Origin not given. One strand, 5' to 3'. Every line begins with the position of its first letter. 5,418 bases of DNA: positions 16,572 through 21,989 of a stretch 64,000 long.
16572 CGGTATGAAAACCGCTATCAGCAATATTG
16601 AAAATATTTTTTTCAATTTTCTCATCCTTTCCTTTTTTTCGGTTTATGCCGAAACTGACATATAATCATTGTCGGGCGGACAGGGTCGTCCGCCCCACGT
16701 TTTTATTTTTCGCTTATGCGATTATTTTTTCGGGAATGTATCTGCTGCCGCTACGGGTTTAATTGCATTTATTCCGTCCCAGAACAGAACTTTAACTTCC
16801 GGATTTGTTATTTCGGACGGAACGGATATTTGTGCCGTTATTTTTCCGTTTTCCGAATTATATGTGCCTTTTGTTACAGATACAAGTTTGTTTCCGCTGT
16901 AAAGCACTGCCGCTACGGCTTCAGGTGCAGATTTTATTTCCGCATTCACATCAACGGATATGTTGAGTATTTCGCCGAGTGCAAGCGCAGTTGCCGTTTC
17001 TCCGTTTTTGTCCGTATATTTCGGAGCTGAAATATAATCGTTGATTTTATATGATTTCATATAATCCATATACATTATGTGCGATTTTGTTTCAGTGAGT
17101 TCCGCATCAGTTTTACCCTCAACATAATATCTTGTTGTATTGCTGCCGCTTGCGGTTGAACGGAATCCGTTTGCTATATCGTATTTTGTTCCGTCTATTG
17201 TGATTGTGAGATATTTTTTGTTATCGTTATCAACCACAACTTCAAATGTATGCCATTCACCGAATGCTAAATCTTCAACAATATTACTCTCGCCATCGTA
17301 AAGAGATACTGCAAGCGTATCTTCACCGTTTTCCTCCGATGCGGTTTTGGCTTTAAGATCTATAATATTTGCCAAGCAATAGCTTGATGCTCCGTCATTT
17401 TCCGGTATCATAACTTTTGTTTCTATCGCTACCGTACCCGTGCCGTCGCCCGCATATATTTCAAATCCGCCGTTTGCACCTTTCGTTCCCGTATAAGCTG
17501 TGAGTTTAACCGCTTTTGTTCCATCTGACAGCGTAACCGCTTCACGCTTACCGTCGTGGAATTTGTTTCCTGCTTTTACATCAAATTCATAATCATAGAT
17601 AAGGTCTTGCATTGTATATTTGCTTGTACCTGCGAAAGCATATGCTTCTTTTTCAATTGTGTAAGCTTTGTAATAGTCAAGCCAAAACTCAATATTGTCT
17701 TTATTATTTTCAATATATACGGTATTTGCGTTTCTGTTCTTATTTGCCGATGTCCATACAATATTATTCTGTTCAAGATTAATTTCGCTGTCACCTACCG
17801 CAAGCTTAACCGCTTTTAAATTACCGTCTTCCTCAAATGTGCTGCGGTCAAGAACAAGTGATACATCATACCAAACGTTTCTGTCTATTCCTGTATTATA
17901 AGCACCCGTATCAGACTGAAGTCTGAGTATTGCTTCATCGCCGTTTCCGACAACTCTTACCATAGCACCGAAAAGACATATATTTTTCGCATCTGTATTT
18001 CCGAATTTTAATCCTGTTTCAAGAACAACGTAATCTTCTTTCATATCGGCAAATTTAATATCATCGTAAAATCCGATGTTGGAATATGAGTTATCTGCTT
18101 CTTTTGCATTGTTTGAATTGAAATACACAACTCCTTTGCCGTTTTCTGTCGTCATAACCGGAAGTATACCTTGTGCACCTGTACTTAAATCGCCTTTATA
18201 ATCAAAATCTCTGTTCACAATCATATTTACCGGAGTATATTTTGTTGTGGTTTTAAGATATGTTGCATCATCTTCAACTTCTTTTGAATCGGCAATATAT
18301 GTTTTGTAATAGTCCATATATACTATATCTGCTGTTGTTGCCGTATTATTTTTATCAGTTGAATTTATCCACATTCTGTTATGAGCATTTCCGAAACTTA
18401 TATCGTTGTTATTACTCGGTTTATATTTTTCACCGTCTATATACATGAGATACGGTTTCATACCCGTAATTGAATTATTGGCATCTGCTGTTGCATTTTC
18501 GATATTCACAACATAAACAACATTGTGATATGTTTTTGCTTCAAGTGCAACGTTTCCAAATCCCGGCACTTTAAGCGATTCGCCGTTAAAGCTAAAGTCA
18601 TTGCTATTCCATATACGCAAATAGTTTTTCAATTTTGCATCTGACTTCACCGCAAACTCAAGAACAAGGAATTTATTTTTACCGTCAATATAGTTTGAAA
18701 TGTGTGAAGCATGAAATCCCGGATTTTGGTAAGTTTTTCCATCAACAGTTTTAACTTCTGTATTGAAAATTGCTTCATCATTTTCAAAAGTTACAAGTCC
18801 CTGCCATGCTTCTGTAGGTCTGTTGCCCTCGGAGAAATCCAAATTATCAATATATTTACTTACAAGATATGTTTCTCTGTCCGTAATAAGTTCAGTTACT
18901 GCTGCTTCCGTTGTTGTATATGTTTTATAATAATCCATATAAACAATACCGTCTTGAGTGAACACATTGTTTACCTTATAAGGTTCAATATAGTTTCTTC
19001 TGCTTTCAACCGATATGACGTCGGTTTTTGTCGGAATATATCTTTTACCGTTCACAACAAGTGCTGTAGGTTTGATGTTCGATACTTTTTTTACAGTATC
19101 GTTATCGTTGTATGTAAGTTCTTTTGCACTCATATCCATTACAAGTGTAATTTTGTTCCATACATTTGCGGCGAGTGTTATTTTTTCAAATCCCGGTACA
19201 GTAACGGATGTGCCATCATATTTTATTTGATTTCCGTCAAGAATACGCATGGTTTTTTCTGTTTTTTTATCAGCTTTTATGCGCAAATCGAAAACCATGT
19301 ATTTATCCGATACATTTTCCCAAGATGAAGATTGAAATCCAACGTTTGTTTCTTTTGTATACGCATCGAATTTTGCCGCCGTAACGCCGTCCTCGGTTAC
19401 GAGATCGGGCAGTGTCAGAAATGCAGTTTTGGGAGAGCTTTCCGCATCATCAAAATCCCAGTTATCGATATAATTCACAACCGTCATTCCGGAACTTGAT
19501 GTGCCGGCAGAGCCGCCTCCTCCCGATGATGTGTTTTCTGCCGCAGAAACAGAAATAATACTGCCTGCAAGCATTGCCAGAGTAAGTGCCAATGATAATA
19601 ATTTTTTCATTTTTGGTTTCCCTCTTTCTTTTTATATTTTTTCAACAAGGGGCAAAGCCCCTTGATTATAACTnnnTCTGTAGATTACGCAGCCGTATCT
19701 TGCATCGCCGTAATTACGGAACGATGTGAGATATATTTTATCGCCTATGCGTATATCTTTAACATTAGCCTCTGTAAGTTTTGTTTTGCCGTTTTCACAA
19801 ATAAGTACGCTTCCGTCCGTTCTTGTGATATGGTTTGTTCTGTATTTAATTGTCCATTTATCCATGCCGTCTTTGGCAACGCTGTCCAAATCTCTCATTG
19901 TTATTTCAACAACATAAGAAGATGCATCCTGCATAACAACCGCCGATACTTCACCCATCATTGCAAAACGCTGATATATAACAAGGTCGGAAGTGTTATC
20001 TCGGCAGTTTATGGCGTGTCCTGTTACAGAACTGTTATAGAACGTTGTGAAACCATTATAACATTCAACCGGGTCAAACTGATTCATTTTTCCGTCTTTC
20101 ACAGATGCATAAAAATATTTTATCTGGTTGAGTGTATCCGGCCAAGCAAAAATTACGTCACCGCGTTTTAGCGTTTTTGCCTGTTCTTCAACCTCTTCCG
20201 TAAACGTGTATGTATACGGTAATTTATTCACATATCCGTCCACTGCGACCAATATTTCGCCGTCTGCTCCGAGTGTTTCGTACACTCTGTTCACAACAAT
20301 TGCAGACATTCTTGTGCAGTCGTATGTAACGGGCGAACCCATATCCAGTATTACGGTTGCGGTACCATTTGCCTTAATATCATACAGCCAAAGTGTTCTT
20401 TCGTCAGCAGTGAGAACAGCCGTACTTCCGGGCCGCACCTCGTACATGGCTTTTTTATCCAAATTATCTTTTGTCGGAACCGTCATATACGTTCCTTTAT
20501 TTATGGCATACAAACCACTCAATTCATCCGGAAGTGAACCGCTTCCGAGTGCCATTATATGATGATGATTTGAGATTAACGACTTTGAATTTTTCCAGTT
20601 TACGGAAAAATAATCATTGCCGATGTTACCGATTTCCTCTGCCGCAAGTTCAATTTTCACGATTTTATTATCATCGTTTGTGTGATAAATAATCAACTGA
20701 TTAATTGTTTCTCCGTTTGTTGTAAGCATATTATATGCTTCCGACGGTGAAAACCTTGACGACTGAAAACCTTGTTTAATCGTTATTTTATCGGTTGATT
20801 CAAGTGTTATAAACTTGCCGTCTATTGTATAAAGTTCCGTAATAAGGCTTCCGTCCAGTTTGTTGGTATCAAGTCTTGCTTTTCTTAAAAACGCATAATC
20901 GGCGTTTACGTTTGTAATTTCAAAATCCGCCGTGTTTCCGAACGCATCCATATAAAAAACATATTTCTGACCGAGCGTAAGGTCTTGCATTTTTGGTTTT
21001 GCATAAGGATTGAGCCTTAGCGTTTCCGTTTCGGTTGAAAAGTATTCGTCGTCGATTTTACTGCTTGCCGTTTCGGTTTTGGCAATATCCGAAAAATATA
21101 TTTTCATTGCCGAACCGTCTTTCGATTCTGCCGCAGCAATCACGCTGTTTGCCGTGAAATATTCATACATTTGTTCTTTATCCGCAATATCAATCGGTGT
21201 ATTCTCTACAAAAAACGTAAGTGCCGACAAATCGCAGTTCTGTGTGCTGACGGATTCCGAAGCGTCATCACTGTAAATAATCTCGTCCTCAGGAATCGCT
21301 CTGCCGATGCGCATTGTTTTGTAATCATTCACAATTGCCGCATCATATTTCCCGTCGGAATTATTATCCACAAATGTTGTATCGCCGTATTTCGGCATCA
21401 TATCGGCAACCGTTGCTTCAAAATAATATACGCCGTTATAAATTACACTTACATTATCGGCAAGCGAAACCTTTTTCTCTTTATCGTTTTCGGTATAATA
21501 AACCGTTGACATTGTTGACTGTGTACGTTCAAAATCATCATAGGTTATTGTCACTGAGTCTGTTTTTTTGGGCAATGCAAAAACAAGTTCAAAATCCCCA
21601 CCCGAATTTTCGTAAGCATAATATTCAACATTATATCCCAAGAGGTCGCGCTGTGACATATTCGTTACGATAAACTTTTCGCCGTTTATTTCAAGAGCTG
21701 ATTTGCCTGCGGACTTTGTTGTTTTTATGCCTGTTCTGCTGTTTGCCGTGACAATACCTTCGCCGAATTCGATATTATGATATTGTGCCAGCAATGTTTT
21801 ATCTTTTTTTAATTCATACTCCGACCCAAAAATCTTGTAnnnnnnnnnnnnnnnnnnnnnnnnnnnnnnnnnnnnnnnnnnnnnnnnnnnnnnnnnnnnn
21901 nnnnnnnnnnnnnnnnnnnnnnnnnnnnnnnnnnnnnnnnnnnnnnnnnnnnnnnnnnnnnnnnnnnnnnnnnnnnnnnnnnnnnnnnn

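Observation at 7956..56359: Two collinear paralogous minus-strand loci share a non-canonical blueprint for SLH-anchored polysaccharide-lyase utilisation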

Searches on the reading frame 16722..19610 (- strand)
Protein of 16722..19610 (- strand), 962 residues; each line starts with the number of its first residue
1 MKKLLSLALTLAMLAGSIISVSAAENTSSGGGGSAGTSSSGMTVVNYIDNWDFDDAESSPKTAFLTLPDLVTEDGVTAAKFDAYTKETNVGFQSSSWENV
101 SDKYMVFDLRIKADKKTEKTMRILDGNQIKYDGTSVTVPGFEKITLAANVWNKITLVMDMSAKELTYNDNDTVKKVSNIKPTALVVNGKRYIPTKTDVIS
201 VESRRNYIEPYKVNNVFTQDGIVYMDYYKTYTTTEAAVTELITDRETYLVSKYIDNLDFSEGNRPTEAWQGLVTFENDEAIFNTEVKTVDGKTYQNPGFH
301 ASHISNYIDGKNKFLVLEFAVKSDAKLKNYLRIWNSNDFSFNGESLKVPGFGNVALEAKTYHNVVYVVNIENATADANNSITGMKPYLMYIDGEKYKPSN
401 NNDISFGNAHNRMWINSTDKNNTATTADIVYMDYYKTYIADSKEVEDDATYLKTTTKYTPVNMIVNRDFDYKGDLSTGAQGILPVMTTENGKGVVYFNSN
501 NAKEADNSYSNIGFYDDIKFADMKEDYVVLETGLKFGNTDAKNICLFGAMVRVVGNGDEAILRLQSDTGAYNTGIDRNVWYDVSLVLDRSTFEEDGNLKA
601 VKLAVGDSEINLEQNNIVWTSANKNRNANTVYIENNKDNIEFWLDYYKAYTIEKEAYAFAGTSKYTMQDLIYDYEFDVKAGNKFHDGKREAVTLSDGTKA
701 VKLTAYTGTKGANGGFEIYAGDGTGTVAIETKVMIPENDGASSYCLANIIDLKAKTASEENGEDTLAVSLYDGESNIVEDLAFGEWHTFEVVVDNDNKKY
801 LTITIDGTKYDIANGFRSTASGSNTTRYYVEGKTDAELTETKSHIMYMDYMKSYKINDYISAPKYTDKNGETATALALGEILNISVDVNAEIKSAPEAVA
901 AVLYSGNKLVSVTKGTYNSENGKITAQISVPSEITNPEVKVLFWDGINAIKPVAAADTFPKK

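Call 3: search_protein_families(library=pfam, proteins=[window:16722-19610:-], max_evalue=0.01)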
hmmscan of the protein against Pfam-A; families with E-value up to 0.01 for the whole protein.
window:16722-19610:- (962 aa): 0 families

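Call 9: search_solved_structures(query=window:16722-19610:-, max_evalue=0.1)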
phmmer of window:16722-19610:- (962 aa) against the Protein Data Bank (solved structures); distinct sequences matched with E-value up to 0.1: 0.

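Call 35: search_protein_families(library=ncbifam, proteins=[window:16722-19610:-], max_evalue=0.01)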
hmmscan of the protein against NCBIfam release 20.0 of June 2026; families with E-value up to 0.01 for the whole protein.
window:16722-19610:- (962 aa): 0 families
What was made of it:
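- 16722..19610 (-): 962-aa secreted protein made of four modules of about 205 aa. No SLH. No Pfam, NCBIfam or PDB match (calls 3, 9, 35).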

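Call 94: search_protein_families(library=pfam, proteins=[window:16722-19610:-], max_evalue=5)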
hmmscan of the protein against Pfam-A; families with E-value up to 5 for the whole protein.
window:16722-19610:- (962 aa): 0 families

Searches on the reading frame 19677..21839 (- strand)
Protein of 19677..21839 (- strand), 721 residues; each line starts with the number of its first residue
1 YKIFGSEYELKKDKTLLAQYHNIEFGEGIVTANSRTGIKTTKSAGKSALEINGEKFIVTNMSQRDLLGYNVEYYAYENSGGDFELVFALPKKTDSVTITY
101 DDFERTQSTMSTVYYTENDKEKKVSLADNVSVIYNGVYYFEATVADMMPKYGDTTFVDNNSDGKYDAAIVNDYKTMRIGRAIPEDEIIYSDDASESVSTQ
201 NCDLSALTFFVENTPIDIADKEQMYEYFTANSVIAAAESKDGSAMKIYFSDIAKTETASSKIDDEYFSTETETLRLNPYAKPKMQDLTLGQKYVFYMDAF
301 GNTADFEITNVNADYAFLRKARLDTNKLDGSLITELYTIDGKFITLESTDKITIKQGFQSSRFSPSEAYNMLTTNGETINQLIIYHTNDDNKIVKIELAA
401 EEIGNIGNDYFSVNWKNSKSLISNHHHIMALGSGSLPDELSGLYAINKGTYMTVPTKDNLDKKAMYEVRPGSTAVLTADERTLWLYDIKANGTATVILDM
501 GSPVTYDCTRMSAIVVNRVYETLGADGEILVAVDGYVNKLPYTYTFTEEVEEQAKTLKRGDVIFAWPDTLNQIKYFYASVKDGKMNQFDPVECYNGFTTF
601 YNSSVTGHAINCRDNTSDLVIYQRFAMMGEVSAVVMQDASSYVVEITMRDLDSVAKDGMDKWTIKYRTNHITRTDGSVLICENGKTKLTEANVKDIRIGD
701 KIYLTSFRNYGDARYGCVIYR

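Call 66: search_protein_representatives(protein=window:19677-21839:-)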
Query: 721 residues. Proteins with E-value up to 0.001 (for the whole library): 2363; up to 1e-10: 1096; up to 1e-30: 4. The best 150 are listed.
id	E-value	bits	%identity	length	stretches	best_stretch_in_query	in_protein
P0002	0.0e+00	1404.3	86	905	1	1-721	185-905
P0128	9.6e-69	249.4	29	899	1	11-721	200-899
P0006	3.6e-52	194.6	30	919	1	10-633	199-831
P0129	3.7e-51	191.2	28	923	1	7-653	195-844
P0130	1.0e-28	117.1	30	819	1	9-540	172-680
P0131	1.2e-28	116.8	32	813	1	5-411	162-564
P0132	3.3e-28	115.4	28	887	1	9-598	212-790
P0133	2.2e-27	112.7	28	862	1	6-555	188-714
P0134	2.2e-26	109.3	28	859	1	7-397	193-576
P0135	4.4e-26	108.4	27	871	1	5-414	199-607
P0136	8.6e-26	107.4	30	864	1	4-535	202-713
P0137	1.3e-25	106.8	28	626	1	36-565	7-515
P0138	2.1e-25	106.1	28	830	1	7-596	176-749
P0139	2.3e-25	106.0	29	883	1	8-399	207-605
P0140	4.9e-25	104.9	31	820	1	6-321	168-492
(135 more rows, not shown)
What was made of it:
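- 19674..22391 (-): 905-aa secreted protein: N-terminal SLH trimer followed by an all-beta body of about 720 aa. Member of a large unnamed family. 2363 clusters match the body alone (call 66).
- The family is large: 2363 clusters match the body alone (call 66).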
